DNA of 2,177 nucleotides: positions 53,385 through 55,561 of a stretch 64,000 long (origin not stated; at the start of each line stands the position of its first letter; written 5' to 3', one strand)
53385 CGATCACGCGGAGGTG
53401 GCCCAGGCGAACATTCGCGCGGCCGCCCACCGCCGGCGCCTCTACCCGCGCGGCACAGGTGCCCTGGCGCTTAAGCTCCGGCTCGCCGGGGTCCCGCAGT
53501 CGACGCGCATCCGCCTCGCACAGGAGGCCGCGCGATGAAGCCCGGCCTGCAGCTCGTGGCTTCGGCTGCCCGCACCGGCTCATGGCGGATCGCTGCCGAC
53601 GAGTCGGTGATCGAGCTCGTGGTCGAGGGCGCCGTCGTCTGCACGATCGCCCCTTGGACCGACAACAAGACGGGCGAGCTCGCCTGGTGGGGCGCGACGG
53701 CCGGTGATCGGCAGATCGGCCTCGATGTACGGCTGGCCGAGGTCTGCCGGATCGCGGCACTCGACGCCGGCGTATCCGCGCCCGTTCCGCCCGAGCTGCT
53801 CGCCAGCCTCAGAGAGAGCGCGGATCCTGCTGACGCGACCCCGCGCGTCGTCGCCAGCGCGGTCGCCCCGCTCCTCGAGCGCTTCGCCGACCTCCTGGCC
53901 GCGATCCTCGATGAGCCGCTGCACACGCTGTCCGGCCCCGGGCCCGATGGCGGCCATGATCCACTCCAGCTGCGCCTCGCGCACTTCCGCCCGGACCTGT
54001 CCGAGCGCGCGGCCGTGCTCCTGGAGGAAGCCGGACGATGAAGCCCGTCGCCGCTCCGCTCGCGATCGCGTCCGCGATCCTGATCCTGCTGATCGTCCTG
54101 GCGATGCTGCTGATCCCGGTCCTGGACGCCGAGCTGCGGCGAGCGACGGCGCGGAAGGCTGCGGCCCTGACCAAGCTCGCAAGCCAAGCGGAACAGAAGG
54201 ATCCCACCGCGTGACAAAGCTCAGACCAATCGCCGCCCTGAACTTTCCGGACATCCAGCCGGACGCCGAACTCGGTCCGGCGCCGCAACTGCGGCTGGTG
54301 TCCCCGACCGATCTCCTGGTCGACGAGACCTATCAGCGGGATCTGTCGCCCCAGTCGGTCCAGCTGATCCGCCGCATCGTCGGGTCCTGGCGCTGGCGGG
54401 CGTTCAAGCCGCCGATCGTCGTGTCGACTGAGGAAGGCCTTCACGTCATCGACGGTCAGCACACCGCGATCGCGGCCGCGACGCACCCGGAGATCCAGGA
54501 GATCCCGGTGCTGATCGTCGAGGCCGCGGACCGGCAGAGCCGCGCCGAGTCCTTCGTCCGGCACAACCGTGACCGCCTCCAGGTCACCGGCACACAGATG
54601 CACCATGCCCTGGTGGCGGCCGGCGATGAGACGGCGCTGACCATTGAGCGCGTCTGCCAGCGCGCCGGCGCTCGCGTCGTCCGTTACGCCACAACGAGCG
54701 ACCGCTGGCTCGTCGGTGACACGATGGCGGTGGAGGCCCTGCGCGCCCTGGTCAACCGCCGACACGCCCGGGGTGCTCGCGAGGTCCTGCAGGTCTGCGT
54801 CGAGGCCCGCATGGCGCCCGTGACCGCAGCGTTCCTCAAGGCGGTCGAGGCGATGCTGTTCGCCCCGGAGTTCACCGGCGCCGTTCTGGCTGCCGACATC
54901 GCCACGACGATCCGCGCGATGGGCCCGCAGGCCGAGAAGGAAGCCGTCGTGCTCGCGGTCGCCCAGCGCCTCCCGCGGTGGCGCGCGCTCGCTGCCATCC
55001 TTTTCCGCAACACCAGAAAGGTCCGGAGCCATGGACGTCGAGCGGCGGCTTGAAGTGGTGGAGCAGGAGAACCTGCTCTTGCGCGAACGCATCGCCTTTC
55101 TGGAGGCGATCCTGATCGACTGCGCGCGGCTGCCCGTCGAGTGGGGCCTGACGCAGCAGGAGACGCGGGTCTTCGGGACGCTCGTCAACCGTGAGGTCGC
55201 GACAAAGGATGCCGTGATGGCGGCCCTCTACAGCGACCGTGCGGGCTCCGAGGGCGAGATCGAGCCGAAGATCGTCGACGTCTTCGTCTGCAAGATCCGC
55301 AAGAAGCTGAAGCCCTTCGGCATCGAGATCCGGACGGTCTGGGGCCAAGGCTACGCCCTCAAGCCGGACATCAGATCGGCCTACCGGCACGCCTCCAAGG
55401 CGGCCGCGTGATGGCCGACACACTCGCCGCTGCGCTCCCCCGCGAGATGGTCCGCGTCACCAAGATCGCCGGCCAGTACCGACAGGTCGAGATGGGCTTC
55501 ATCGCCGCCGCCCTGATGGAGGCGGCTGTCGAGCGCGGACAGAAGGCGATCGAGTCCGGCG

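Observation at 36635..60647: Prophage carries a set of alphaproteobacterial cell-cycle and nucleoid regulator mimics (CtrA-DBD, GcrA-CTD, GapR, MucR) plus an m6A-type methyltransferase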

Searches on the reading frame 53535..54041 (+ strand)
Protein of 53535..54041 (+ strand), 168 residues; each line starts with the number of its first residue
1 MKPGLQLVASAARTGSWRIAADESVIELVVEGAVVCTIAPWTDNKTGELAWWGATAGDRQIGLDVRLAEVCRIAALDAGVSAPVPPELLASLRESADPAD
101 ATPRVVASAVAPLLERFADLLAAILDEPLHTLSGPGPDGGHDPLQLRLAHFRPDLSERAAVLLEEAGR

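Call 64: search_protein_families(library=pfam, proteins=[window:53535-54041:+], max_evalue=0.01)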
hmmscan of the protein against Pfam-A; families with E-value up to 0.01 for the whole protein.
window:53535-54041:+ (168 aa): 1 family
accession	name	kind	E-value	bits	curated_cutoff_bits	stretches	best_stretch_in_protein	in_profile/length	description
PF09209.16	CecR_C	-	0.0038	17.7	24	1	92-128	30-66/125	HTH-type transcriptional dual regulator CecR, C-terminal domain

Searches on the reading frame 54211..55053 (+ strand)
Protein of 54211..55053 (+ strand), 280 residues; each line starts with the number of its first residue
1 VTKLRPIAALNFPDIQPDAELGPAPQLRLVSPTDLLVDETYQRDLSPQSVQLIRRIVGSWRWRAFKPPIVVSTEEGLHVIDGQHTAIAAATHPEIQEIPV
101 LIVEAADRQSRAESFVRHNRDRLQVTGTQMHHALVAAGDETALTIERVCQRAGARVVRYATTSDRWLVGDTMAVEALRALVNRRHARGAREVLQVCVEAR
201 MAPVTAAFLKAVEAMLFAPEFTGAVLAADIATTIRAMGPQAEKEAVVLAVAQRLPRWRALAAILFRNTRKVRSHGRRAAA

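Call 3: search_protein_families(library=pfam, proteins=[window:54211-55053:+], max_evalue=0.01)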
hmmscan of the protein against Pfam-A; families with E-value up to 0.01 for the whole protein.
window:54211-55053:+ (280 aa): 1 family
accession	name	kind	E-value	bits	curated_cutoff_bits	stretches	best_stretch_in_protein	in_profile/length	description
PF20188.4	DUF6551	-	0.00056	19.9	26.8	1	39-157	4-121/242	Family of unknown function (DUF6551)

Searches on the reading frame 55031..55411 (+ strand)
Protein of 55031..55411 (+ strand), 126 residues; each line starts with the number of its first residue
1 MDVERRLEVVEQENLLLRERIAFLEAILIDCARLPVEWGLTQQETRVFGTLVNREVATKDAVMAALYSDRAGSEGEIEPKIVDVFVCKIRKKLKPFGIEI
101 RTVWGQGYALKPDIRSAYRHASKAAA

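Call 3: search_protein_families(library=pfam, proteins=[window:55031-55411:+], max_evalue=0.01)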
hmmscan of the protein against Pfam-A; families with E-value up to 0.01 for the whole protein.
window:55031-55411:+ (126 aa): 1 family
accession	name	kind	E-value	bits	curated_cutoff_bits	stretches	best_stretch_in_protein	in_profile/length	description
PF00486.34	Trans_reg_C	-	1.6e-08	34.9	26.2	1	40-110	6-77/77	Transcriptional regulatory protein, C terminal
